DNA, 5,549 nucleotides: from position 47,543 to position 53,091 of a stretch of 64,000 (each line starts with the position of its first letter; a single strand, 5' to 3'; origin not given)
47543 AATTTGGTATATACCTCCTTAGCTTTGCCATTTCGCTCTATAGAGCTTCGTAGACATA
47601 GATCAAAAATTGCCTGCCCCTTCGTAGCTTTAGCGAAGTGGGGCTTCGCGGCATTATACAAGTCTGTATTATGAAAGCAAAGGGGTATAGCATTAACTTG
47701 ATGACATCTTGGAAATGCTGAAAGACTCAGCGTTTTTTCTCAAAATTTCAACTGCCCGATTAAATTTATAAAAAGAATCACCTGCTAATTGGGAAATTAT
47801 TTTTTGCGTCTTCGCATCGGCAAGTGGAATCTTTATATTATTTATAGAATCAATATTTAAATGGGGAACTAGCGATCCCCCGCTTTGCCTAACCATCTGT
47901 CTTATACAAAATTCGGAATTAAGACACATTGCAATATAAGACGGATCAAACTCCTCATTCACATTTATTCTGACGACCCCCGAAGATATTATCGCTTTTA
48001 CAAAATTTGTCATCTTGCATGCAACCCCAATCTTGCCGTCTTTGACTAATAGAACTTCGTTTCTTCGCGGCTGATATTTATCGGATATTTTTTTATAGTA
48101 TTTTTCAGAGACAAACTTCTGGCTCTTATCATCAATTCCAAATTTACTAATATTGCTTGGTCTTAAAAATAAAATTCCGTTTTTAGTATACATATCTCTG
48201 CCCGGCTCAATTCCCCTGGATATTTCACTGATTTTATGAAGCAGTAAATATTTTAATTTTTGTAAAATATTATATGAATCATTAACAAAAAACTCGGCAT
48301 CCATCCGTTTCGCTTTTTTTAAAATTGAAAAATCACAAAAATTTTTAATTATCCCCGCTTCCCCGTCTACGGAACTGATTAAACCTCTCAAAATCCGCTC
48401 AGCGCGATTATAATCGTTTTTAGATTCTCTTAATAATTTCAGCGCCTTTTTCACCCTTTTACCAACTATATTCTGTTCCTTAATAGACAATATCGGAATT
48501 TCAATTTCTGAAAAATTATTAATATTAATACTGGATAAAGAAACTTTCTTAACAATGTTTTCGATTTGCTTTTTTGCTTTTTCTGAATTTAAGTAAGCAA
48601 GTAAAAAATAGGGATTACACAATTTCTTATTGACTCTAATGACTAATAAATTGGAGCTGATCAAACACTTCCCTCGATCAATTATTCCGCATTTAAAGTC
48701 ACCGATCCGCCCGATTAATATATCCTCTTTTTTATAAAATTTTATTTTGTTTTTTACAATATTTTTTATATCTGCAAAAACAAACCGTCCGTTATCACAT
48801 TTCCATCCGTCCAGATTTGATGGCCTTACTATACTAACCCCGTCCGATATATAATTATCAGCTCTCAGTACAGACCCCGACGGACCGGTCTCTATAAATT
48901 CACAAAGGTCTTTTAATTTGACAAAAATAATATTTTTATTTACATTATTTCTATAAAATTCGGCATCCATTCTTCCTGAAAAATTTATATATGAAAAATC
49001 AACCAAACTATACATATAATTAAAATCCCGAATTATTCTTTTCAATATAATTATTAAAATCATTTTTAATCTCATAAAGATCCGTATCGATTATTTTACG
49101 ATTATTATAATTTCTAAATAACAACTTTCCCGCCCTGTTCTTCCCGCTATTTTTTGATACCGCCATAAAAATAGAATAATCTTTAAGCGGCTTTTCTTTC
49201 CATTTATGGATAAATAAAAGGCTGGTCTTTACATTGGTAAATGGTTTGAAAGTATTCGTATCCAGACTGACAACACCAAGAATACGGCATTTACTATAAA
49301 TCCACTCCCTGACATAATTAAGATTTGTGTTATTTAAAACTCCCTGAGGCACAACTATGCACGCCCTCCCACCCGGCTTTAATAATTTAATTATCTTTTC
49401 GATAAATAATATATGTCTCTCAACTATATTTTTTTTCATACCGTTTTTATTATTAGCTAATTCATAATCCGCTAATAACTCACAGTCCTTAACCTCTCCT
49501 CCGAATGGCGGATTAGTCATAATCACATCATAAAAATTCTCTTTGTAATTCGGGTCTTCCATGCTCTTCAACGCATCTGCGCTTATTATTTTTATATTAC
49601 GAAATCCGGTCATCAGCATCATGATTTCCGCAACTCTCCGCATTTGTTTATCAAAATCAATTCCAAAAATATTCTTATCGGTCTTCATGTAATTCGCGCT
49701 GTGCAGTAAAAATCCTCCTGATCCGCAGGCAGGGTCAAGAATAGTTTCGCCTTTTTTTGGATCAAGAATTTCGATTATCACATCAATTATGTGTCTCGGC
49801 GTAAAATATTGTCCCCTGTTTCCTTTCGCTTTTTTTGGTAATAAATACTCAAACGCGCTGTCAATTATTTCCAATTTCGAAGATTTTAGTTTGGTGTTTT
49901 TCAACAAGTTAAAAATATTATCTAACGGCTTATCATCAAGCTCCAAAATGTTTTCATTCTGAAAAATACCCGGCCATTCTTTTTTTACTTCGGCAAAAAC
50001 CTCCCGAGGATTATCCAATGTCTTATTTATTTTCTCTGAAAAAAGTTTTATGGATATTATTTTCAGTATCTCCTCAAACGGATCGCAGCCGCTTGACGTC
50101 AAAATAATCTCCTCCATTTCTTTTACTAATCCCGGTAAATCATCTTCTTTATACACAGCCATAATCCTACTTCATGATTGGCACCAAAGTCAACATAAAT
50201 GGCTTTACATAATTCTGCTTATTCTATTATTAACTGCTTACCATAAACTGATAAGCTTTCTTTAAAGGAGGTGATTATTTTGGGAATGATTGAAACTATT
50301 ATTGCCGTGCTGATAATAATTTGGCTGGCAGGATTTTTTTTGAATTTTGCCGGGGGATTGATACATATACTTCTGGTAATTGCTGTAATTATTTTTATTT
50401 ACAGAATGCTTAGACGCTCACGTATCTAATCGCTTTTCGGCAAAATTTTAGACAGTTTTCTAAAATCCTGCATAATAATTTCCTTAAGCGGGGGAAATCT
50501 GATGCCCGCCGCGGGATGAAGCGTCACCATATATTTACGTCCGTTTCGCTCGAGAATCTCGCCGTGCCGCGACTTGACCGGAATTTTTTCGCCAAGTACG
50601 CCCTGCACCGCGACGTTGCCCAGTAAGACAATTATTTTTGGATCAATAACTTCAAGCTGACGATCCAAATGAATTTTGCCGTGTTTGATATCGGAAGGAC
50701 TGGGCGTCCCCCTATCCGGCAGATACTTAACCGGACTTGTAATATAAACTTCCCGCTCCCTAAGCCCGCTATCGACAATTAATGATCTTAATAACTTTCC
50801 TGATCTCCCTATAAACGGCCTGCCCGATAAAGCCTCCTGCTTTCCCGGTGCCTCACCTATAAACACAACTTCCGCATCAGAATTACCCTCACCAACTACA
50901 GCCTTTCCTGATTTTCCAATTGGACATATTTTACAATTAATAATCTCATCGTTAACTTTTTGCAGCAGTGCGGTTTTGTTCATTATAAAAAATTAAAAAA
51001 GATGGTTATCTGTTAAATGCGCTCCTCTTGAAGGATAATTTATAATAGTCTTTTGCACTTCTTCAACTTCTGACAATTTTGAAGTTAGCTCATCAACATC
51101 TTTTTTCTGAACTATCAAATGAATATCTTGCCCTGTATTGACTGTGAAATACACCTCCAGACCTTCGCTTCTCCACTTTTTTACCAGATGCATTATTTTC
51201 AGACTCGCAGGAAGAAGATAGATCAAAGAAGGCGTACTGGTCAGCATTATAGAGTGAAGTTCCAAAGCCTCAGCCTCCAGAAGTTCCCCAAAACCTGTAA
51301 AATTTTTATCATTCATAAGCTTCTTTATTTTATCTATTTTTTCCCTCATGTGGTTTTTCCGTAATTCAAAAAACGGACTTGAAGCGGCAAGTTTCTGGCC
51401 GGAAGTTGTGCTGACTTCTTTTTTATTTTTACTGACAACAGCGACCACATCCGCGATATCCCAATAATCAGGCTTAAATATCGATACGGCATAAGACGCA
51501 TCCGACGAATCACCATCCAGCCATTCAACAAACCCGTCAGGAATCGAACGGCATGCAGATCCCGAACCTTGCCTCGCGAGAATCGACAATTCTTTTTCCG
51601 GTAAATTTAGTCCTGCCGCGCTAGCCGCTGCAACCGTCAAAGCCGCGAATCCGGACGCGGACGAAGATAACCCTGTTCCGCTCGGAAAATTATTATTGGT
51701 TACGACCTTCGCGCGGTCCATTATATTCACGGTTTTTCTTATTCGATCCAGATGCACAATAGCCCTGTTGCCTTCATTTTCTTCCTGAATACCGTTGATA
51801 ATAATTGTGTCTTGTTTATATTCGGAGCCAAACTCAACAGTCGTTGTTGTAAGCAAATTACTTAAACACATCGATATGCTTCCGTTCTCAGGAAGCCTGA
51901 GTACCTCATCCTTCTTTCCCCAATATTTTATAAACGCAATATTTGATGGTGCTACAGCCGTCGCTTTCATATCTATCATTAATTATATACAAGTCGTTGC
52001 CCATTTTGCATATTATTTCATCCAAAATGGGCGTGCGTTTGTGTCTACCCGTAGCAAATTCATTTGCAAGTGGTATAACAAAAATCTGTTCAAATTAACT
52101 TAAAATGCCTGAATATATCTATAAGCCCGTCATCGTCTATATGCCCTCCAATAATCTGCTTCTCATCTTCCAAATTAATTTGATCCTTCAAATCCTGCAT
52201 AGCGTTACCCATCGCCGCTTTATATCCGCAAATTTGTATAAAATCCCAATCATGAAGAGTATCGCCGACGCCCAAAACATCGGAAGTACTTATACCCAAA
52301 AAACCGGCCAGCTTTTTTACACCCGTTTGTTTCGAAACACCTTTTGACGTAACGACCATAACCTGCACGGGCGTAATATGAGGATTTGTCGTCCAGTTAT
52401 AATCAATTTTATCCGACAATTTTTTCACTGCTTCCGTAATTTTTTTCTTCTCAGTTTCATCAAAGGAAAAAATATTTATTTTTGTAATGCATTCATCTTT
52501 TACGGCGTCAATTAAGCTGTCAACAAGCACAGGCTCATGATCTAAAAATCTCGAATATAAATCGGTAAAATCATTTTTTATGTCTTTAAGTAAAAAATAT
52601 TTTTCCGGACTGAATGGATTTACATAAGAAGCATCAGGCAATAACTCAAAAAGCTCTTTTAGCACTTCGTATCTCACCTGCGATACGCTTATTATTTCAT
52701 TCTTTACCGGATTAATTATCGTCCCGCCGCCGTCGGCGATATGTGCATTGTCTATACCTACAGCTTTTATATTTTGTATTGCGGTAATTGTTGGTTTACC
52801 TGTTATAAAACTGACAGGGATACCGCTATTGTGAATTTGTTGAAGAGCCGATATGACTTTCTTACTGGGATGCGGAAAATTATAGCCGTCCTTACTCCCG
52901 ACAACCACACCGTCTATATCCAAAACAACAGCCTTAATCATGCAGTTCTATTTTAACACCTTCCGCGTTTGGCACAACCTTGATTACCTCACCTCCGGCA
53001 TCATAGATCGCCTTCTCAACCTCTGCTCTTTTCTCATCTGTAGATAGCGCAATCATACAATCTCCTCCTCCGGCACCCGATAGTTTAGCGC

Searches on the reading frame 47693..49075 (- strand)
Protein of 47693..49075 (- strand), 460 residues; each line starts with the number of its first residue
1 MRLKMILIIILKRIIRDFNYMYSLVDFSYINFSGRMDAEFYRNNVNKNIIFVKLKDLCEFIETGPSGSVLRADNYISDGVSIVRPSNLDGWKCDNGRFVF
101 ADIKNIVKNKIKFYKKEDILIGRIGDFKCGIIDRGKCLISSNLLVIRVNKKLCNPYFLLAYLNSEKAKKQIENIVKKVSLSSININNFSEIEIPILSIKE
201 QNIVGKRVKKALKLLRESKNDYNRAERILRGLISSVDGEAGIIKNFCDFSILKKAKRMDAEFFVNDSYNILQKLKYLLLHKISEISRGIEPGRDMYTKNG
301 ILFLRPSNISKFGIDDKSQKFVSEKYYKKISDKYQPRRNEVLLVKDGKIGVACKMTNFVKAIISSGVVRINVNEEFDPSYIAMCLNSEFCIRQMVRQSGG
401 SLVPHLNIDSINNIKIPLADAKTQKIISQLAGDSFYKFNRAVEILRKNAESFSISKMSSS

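Call 12: search_protein_families(library=pfam, proteins=[window:47693-49075:-], max_evalue=0.0001)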
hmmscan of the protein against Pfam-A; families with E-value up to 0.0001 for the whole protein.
window:47693-49075:- (460 aa): 2 families
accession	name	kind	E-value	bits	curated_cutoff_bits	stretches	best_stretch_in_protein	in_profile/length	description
PF01420.25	Methylase_S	-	3.9e-14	53.6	22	2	51-213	6-154/168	Type I restriction modification DNA specificity domain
PF12950.13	TaqI_C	-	5e-07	30.4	26.5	1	97-184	19-109/118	TaqI-like C-terminal specificity domain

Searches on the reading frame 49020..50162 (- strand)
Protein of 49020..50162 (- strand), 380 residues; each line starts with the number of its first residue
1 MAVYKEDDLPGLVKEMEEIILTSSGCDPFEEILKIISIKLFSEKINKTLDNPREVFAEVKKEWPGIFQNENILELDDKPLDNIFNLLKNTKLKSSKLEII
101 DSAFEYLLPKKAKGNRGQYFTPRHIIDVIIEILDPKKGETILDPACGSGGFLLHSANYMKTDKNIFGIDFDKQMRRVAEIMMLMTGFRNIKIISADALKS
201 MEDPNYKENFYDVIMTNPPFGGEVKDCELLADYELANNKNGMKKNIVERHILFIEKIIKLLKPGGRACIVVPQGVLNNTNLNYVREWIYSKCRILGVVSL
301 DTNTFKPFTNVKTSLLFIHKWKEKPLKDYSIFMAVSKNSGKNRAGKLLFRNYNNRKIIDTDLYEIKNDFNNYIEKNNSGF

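Call 77: search_protein_families(library=pfam, proteins=[window:49020-50162:-], max_evalue=0.0001)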
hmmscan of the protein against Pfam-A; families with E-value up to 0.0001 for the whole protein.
window:49020-50162:- (380 aa): 10 families
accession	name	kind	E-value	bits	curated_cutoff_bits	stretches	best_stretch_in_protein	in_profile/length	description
PF02384.22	N6_Mtase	-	9.3e-46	157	20.4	1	99-372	5-281/311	N-6 DNA Methylase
PF13847.12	Methyltransf_31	-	1.3e-14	54.5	27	1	136-273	2-113/145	Methyltransferase domain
PF07669.17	Eco57I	-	3.1e-13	50.6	25.3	1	163-302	1-168/171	Eco57I restriction-modification methylase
PF01170.24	UPF0020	-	3.6e-08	33.8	22.3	1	129-225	20-136/197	RMKL-like, methyltransferase domain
PF13649.12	Methyltransf_25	-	9.8e-07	29.8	27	1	141-216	1-70/97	Methyltransferase domain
PF01189.24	Methyltr_RsmB-F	-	2.2e-06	27.9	27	1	132-265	3-132/199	16S rRNA methyltransferase RsmB/F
PF05175.20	MTS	-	3.9e-06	27.1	23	1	128-224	22-112/170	Methyltransferase small domain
PF01209.24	Ubie_methyltran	-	4.1e-06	26.8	20.1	1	128-201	38-111/233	ubiE/COQ5 methyltransferase family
PF01555.25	N6_N4_Mtase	-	1.4e-05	25.6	26.7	0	73-178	133-219/221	DNA methylase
PF09445.16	Methyltransf_15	-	3.6e-05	23.8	22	1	139-238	2-97/165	RNA cap guanine-N2 methyltransferase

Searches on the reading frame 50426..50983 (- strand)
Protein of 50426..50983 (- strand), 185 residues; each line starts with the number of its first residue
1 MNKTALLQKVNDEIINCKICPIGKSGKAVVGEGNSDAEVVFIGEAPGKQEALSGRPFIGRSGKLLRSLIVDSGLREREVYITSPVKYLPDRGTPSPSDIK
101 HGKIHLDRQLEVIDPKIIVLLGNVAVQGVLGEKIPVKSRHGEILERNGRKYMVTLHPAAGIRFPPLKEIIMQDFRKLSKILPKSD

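Call 77: search_protein_families(library=pfam, proteins=[window:50426-50983:-], max_evalue=0.0001)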
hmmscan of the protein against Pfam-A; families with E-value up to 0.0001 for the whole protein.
window:50426-50983:- (185 aa): 1 family
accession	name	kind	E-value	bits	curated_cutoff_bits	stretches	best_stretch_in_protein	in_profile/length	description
PF03167.25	UDG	-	5.1e-29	101.6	24.3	1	31-164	2-125/141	Uracil DNA glycosylase superfamily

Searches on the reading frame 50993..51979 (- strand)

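Call 77: search_protein_families(library=pfam, proteins=[window:50993-51979:-], max_evalue=0.0001)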
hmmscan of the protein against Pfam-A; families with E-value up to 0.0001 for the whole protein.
window:50993-51979:- (328 aa): 4 families
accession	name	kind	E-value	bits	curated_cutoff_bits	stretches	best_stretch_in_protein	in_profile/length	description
PF22700.2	MVD-like_N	-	3.3e-56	189.7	27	1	10-164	1-157/157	Diphosphomevalonate decarboxylase-like N-terminal domain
PF18376.6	MDD_C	-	6.4e-19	68.9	23.2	1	178-312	2-140/186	Mevalonate 5-diphosphate decarboxylase C-terminal domain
PF00288.32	GHMP_kinases_N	-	6.6e-10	39.5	22.3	1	80-143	10-71/87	GHMP kinases N terminal domain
PF21433.2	M3K_C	-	4.5e-05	24.3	27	1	201-296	13-105/105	Mevalonate-3-kinase, C-terminal domain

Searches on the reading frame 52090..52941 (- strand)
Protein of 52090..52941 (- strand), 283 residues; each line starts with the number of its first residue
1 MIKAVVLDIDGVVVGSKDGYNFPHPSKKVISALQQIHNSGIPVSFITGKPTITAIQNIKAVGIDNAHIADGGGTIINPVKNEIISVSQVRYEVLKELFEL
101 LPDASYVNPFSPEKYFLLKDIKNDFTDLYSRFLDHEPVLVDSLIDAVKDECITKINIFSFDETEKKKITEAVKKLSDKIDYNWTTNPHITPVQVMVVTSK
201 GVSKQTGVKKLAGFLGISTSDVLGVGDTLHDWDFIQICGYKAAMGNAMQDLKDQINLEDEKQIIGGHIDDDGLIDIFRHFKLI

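Call 77: search_protein_families(library=pfam, proteins=[window:52090-52941:-], max_evalue=0.0001)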
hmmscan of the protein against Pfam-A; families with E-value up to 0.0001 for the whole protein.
window:52090-52941:- (283 aa): 1 family
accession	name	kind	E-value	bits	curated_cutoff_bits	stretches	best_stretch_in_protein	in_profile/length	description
PF08282.18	Hydrolase_3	-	4.6e-29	102.3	20.9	1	5-255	1-239/255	haloacid dehalogenase-like hydrolase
